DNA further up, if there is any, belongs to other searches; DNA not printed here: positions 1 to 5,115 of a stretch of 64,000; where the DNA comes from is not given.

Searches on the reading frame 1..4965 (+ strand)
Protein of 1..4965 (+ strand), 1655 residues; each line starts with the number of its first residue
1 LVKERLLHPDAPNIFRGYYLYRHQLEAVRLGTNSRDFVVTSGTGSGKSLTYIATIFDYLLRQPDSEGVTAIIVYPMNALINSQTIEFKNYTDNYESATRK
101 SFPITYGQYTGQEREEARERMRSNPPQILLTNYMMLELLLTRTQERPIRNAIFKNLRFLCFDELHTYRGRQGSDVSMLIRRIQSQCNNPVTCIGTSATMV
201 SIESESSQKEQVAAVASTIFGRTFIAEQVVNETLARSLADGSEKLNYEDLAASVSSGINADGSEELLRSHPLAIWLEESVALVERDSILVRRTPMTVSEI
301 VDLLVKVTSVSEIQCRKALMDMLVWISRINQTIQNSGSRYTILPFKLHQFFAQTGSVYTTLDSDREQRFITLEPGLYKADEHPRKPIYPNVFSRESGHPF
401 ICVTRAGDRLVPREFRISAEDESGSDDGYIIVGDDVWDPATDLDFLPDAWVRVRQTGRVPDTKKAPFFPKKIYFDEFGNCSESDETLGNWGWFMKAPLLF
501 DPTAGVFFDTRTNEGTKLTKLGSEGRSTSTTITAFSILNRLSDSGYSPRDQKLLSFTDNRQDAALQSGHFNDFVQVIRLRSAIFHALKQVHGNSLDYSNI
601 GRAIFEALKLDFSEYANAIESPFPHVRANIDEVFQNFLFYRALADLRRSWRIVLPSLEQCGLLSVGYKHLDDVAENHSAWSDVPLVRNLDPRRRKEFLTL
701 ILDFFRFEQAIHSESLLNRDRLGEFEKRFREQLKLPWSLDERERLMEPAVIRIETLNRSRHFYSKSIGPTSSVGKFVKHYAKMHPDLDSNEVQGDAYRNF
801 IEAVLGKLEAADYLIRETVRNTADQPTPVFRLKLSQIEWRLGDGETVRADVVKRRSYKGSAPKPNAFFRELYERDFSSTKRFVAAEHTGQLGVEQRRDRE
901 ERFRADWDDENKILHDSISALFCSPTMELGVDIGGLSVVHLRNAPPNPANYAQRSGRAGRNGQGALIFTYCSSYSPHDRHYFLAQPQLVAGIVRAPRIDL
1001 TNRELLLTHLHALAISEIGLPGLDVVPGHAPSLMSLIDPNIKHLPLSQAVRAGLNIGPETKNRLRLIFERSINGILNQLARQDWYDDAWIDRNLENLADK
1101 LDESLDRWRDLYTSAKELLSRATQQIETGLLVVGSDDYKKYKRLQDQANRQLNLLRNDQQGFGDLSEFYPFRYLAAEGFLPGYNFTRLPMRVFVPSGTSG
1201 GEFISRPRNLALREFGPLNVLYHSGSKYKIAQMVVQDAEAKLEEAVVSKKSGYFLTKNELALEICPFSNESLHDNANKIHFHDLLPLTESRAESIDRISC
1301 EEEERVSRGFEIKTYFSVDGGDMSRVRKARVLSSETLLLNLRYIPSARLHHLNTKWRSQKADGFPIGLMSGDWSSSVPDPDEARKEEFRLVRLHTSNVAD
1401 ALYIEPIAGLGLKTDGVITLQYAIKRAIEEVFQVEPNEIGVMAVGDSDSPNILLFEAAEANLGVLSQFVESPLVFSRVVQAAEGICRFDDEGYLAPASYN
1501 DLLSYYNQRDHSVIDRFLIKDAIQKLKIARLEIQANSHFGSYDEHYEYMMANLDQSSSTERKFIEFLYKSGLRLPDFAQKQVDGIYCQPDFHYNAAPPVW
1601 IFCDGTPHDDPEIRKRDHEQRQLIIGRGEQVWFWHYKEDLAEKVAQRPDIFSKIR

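Call 9: search_protein_families(library=pfam, proteins=[window:1-4965:+], max_evalue=0.001)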
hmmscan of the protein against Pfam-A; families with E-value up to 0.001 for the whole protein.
window:1-4965:+ (1655 aa): 3 families
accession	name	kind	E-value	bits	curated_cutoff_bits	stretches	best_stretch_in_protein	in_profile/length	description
PF00270.35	DEAD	-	2.5e-24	86.3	26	1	22-200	2-161/167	DEAD/DEAH box helicase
PF00271.37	Helicase_C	-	1.9e-11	44.6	23.5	1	878-962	36-110/110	Helicase conserved C-terminal domain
PF04851.21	ResIII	-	1.4e-09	38.5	22.5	1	32-199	21-162/164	Type III restriction enzyme, res subunit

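Call 10: search_protein_families(library=padloc, proteins=[window:1-4965:+], max_evalue=0.001)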
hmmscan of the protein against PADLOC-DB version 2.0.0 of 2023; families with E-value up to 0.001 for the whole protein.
window:1-4965:+ (1655 aa): 26 families (the best 25 are shown)
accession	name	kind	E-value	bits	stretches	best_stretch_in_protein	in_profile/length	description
PDLC00037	DruE3|DruE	-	3.4e-80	268.4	2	18-364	100-446/2055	SNF2 family N-terminal domain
PDLC00035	DruE3|DruE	-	3.1e-65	218.7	2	18-368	101-454/1460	SNF2 family N-terminal domain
PDLC00013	DruE1|DruE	-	6.1e-62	208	3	877-1016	1038-1181/1776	SNF2 family N-terminal domain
PDLC00036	DruE3|DruE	-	4.9e-60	200.9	2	21-359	94-415/2023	SNF2 family N-terminal domain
PDLC00015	DruE2|DruE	-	5.8e-52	174.7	3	877-991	1128-1243/1887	SNF2 family N-terminal domain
PDLC00014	DruE2|DruE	-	4.7e-47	158.3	3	867-989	1149-1270/1928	SNF2 family N-terminal domain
PDLC00051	DruE4|DruE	-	1.2e-45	153.7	3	880-991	1086-1197/1829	SNF2 family N-terminal domain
PDLC03960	SngC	-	2e-21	74.4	2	32-201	38-197/720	-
PDLC02503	BrxHI|BrxHII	-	3.6e-21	73.2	2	24-199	29-194/698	BrxHI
PDLC02896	DpdJ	-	4.5e-20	69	1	117-199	328-412/1487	DpdJ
PDLC02501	BrxHI|BrxHII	-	1.1e-11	41.6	2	34-200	38-196/925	BrxHI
PDLC02897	DpdJ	-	5.3e-10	35.7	1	34-219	114-306/1570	DpdJ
PDLC02569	DrmA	-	1.1e-09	34.7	1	919-983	831-894/1095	DrmA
PDLC02570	DrmA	-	1.6e-09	34.7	1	901-994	569-657/851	DrmA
PDLC03928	PsyrT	-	1.1e-07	28.6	0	910-968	284-342/689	-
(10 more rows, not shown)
